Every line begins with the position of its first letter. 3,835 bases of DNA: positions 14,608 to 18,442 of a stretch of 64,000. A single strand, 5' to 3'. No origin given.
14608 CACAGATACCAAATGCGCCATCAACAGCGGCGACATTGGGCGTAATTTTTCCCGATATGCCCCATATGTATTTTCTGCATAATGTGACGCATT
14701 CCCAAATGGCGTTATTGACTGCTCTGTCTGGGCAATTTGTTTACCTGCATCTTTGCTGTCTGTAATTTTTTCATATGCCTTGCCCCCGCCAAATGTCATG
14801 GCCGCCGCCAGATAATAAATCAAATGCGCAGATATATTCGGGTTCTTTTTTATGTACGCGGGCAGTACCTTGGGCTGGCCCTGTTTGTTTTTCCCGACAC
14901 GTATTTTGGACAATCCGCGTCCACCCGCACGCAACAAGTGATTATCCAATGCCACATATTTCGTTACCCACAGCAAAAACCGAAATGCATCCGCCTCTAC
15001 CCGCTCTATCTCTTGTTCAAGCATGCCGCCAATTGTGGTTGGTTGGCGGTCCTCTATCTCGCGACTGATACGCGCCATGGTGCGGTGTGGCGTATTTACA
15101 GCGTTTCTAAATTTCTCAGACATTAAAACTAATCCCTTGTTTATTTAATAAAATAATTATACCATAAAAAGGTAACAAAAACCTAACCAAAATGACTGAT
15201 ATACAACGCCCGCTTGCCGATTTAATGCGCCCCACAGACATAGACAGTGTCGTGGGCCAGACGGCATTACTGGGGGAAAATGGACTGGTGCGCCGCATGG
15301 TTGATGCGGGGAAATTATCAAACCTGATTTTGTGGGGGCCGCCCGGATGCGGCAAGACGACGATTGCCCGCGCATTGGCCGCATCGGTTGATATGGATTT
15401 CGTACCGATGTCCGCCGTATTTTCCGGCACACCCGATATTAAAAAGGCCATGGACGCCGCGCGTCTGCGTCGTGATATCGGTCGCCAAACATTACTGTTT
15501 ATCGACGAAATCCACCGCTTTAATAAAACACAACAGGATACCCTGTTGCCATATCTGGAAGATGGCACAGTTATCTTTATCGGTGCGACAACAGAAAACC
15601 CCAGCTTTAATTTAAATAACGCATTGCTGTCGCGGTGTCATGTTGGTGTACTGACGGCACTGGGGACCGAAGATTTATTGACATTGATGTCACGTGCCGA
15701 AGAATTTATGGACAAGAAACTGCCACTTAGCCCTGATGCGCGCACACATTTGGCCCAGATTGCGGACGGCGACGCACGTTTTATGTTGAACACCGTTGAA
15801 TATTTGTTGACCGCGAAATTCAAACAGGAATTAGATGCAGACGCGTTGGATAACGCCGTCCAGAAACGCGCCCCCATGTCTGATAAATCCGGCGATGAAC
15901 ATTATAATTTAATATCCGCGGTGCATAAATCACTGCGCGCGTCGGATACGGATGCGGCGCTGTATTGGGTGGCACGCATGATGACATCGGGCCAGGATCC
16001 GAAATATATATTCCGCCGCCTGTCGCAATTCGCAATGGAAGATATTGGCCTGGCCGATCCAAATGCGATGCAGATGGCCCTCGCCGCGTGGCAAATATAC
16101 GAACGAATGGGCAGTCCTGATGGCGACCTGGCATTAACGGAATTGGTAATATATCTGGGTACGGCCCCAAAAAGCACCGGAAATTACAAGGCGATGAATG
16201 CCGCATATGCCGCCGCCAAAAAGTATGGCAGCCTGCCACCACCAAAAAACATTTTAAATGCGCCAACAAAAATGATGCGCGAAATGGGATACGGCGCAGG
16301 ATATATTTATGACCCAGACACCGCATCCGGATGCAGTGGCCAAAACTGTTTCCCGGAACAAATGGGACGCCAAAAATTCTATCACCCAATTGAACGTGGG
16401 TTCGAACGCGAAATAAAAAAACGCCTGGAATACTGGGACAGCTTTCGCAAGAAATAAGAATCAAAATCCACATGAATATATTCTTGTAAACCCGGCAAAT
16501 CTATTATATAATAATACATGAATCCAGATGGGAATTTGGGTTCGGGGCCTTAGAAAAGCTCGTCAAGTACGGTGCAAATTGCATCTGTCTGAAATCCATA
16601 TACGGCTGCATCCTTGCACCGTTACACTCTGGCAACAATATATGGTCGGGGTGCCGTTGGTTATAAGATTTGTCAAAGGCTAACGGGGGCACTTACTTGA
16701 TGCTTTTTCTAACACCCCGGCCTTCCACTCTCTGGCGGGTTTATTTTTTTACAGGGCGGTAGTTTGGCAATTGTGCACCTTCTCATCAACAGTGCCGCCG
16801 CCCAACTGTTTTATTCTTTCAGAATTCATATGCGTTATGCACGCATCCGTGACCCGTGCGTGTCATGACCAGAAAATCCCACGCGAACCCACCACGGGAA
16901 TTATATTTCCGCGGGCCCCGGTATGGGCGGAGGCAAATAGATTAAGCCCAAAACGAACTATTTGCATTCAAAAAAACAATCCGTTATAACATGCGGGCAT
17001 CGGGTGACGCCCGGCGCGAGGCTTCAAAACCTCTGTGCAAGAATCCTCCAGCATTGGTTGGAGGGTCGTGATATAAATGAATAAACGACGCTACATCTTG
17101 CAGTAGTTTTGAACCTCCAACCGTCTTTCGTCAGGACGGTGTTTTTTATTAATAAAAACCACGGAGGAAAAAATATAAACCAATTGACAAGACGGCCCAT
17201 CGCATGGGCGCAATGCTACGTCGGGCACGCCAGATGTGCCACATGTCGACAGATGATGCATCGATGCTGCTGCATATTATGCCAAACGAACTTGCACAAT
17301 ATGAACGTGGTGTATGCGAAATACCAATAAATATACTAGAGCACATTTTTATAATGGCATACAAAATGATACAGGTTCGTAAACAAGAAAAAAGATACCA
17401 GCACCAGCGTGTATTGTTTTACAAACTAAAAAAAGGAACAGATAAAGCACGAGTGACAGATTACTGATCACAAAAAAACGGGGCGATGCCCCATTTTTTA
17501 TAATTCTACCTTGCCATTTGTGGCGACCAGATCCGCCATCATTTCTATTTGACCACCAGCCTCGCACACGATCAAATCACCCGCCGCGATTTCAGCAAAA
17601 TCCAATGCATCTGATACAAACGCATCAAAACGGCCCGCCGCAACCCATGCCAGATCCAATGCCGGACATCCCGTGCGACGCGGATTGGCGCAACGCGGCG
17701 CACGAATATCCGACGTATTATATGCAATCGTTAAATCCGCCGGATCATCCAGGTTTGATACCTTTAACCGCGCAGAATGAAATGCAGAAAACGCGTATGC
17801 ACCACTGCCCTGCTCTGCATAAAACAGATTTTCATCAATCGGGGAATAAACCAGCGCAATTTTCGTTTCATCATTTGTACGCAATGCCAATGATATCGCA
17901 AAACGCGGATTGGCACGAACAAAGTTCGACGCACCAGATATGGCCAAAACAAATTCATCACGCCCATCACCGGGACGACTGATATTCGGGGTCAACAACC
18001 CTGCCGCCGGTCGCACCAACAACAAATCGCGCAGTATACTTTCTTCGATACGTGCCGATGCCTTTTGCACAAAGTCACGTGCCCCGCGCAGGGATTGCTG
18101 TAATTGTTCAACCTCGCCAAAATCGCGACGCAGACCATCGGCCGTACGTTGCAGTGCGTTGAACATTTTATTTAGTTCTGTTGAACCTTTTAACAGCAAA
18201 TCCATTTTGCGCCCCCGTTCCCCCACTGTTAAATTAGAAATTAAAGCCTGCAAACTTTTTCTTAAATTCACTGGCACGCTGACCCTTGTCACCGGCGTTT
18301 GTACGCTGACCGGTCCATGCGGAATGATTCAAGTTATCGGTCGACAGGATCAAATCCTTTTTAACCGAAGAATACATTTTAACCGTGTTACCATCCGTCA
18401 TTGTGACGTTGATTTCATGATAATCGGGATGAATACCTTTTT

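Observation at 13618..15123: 501-aa protein with a central GH24 lysozyme domain, no signal peptide and unknown flanking domains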

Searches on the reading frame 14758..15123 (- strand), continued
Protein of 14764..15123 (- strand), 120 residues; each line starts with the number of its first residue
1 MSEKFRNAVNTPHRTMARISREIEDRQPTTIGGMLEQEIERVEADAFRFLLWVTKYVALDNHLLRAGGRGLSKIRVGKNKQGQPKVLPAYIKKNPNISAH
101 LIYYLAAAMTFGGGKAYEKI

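Call 85: find_encoding_contigs(protein=P0142, flank=5000, max_places=2)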
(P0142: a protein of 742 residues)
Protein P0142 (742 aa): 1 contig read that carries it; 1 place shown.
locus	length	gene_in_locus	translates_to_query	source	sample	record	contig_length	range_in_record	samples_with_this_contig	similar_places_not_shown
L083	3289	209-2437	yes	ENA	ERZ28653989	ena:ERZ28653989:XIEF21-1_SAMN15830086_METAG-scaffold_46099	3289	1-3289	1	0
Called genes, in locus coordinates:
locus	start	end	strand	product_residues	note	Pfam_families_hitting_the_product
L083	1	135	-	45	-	?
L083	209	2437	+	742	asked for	-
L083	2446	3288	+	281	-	?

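Call 92: find_encoding_contigs(protein=P0351, flank=10000, max_places=2)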
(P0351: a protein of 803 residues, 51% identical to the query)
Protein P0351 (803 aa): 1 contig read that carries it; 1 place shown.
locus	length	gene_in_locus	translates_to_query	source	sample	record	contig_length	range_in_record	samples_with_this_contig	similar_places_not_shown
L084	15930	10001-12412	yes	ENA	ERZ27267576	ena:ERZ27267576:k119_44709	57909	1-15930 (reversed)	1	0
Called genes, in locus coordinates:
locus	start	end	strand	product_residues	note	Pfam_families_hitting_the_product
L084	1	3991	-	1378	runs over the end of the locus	PF04563:RNA_pol_Rpb2_1, PF04561:RNA_pol_Rpb2_2, PF04565:RNA_pol_Rpb2_3, PF10385:RNA_pol_Rpb2_45, PF00562:RNA_pol_Rpb2_6, PF04560:RNA_pol_Rpb2_7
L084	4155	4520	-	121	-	PF16320:Ribosomal_L12_N, PF00542:Ribosomal_L12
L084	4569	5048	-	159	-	PF00466:Ribosomal_L10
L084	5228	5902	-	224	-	PF00687:Ribosomal_L1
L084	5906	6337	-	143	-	PF03946:Ribosomal_L11_N, PF00298:Ribosomal_L11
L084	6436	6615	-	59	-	-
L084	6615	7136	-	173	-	PF02357:NusG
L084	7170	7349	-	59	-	PF00584:SecE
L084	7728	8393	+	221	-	PF04335:VirB8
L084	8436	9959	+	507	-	PF03524:CagX, PF13629:T2SS-T3SS_pil_N (faint)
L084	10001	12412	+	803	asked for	PF03743:TrbI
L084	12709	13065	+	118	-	-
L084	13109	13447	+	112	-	-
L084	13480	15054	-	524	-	PF14849:YidC_periplas, PF02096:60KD_IMP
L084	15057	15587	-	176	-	PF01252:Peptidase_A8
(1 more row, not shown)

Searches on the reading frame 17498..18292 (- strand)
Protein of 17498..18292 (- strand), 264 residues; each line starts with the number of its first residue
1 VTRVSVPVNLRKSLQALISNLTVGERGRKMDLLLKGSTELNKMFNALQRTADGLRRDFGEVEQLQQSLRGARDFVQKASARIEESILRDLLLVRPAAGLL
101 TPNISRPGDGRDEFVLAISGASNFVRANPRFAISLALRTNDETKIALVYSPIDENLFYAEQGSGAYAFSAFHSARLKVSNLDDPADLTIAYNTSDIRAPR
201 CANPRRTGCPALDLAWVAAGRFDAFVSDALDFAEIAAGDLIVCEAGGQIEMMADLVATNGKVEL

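Call 10: search_protein_families(library=pfam, proteins=[window:17498-18292:-], max_evalue=0.00001)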
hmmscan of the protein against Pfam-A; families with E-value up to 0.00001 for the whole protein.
window:17498-18292:- (264 aa): 1 family
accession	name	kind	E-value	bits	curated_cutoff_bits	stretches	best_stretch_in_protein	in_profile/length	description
PF00459.30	Inositol_P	-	9.4e-22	78.2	27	1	50-250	16-236/271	Inositol monophosphatase family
